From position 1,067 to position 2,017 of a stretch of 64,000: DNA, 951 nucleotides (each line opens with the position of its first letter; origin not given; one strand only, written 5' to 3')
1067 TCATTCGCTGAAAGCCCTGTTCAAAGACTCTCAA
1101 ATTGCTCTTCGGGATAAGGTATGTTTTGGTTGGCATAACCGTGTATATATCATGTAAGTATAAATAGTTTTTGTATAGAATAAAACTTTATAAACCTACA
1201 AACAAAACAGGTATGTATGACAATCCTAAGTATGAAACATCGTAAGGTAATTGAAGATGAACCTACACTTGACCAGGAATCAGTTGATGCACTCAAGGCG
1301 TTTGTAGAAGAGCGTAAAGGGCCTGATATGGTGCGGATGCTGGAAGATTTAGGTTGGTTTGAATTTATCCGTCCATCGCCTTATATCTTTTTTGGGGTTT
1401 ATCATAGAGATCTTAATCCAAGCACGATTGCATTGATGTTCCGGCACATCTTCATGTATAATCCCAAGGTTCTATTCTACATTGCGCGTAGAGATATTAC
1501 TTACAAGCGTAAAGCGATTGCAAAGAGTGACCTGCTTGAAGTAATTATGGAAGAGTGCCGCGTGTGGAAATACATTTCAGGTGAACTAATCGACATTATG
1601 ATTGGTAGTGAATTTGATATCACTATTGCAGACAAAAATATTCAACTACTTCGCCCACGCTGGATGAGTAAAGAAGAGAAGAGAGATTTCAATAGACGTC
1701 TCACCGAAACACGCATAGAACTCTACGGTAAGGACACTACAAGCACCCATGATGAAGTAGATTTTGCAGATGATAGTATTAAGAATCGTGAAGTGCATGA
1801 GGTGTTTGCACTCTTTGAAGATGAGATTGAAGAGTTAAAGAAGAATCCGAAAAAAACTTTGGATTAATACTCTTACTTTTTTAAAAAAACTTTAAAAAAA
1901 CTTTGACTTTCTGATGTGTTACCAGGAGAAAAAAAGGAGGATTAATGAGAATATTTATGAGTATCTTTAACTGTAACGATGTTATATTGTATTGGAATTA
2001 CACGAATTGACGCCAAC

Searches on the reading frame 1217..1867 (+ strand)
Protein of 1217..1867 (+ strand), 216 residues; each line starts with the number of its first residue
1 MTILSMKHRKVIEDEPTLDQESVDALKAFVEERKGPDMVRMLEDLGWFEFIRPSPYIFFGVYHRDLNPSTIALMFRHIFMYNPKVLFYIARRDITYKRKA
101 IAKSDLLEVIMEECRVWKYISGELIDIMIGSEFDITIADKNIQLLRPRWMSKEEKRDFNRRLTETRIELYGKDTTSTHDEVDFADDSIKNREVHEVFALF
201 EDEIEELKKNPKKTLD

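Call 67: find_homologous_proteins(query=window:1217-1867:+, max_evalue=0.001)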
Query window:1217-1867:+ (216 aa): 37 proteins with E <= 0.001 among 233 candidates.
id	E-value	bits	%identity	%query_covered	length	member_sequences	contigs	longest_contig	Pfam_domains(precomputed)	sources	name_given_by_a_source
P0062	1.7e-138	477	99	100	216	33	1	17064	-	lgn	-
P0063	2.1e-124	431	90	100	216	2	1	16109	-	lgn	-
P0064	9.9e-123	426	88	100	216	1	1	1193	-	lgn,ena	-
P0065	1.2e-122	425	88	100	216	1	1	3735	-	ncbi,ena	-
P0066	2.2e-122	425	88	100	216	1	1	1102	-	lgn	-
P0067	4.7e-122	423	88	100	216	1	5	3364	-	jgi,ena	-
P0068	6.0e-122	423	88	100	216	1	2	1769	-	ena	-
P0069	1.1e-121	422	88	100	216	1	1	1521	-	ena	-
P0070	2.4e-121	421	87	100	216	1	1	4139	-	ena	-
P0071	2.5e-121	421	87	100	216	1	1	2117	-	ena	-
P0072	3.8e-121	421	86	100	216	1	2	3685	-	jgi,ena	-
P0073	6.6e-121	420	88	100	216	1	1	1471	-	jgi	-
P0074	1.3e-120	419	87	100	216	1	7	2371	-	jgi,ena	-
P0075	1.6e-120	418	87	100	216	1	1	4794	-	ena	-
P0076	1.7e-120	418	86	100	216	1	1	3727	-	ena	-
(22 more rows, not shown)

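Call 83: search_protein_families(library=pfam, proteins=[window:1217-1867:+], max_evalue=0.01)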
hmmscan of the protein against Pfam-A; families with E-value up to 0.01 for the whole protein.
window:1217-1867:+ (216 aa): 0 families
